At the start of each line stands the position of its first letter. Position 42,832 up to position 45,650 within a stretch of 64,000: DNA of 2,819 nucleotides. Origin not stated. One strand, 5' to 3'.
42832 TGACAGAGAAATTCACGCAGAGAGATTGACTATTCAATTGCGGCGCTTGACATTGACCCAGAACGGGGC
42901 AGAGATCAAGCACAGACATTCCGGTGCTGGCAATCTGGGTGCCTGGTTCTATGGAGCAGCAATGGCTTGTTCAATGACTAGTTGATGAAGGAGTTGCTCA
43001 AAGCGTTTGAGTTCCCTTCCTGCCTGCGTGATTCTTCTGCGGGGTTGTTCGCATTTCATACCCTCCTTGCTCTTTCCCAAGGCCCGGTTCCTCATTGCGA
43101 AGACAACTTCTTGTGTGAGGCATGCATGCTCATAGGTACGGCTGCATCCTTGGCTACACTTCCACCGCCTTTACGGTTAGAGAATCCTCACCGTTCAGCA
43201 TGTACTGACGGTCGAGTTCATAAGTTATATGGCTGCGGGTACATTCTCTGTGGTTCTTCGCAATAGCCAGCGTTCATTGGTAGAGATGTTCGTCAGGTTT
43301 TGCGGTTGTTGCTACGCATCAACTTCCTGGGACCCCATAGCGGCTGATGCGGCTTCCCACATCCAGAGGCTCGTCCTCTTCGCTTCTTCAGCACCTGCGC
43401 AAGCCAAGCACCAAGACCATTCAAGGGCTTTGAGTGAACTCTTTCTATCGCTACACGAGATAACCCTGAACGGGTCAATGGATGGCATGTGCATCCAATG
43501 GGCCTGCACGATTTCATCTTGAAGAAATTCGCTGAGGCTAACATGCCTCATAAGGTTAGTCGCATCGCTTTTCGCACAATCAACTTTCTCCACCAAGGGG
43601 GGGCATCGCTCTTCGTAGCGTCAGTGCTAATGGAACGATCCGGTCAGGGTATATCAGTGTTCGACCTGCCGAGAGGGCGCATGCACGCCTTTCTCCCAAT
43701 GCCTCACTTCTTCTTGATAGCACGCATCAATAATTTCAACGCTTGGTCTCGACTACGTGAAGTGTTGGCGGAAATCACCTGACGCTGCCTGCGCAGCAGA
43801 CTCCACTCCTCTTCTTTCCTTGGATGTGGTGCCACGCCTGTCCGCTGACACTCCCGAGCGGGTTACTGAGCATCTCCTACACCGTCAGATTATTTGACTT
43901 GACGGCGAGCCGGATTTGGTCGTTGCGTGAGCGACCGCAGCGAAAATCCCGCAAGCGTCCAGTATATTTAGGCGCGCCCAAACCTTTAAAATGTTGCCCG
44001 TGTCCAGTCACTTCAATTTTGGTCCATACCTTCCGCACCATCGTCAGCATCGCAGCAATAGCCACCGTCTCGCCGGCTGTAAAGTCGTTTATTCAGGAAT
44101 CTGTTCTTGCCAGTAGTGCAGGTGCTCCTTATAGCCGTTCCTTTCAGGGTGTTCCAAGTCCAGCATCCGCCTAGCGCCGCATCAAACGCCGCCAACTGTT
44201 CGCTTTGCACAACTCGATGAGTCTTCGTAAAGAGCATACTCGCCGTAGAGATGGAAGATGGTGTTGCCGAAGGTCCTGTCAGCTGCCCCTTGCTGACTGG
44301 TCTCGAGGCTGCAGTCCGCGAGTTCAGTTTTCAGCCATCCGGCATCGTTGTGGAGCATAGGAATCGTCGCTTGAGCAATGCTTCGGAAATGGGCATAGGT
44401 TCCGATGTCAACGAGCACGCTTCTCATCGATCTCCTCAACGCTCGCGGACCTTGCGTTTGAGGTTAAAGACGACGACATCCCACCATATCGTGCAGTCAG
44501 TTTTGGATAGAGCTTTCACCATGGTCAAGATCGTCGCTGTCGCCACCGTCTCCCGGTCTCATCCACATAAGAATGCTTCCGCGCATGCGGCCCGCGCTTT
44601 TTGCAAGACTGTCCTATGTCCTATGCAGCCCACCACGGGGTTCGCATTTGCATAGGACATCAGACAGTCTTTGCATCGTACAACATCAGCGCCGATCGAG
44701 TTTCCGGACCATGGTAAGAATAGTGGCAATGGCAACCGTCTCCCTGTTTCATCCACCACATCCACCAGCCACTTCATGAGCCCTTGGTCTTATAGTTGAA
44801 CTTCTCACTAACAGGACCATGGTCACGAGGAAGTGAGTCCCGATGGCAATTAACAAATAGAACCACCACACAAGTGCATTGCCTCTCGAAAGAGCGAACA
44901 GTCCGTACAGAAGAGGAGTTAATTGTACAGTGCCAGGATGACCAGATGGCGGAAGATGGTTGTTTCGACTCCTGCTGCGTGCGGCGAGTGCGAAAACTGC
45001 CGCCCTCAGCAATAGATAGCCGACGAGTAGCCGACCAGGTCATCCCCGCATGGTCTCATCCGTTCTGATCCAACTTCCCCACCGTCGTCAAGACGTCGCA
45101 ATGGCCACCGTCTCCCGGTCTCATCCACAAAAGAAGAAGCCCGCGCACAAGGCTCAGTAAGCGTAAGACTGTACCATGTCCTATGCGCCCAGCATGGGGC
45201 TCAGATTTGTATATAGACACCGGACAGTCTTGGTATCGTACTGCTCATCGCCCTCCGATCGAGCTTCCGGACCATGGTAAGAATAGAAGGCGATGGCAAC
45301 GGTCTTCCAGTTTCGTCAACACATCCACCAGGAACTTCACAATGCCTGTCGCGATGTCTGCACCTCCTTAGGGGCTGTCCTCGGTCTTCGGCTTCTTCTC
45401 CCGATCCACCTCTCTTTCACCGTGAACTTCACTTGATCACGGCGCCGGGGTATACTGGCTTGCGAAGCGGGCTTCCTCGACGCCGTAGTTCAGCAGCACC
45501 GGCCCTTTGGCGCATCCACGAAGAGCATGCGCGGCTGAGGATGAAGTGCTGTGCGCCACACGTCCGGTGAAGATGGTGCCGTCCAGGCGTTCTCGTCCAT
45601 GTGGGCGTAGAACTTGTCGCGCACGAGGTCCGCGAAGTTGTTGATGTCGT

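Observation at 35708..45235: Hairpin element (about 26-bp inverted-repeat arms, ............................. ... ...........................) present three times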

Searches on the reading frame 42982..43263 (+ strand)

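Call 43: search_protein_families(library=pfam, max_evalue=0.1, proteins=[window:42982-43263:+])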
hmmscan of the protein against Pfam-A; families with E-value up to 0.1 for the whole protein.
window:42982-43263:+ (94 aa): 1 family
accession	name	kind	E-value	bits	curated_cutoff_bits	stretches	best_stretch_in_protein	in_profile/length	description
PF14047.11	DCR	-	0.0025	18.3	27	1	27-49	42-64/67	Dppa2/4 conserved region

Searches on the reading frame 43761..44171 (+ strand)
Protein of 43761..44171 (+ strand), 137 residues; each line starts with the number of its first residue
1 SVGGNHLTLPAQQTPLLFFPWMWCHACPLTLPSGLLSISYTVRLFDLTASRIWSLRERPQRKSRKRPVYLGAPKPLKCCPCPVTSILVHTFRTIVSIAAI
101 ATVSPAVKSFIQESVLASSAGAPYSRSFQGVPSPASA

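Call 43: search_protein_families(library=pfam, max_evalue=0.1, proteins=[window:43761-44171:+])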
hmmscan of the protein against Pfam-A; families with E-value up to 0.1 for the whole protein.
window:43761-44171:+ (137 aa): 1 family
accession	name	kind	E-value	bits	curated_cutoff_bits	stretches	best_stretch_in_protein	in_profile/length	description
PF03376.19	Adeno_E3B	-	0.025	15.2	25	0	79-112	8-41/67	Adenovirus E3B protein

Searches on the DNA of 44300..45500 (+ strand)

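Call 6: search_dna_similar(query=window:44400-45400:+, collection=plasmids, mode=distant, max_rows=30)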
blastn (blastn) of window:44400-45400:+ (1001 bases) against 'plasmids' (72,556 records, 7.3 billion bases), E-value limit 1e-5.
No match.

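Call 30: search_rna_families(source=window, start=44300, end=45500, threshold=evalue, max_evalue=5)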
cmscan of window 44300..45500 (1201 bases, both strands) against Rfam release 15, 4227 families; matches with E-value up to 5: 0.
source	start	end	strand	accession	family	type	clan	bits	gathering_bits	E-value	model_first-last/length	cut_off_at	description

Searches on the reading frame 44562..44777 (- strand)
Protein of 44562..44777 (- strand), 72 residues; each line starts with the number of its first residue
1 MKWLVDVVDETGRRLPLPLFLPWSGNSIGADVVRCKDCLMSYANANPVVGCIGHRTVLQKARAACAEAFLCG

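Call 66: search_protein_representatives(protein=window:44562-44777:-)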
Query: 72 residues. Proteins with E-value up to 0.001 (for the whole library): 2; up to 1e-10: 0; up to 1e-30: 0. The best 2 are listed.
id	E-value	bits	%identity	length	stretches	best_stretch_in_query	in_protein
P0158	7.5e-06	42.0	27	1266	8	8-49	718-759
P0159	4.3e-04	36.4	33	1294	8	26-67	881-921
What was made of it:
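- Tried and rejected: HMMER with the 72-aa ORF that spans hairpin B, against 1.84 billion proteins, gave only two weak hits to long repeat proteins (call 66).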
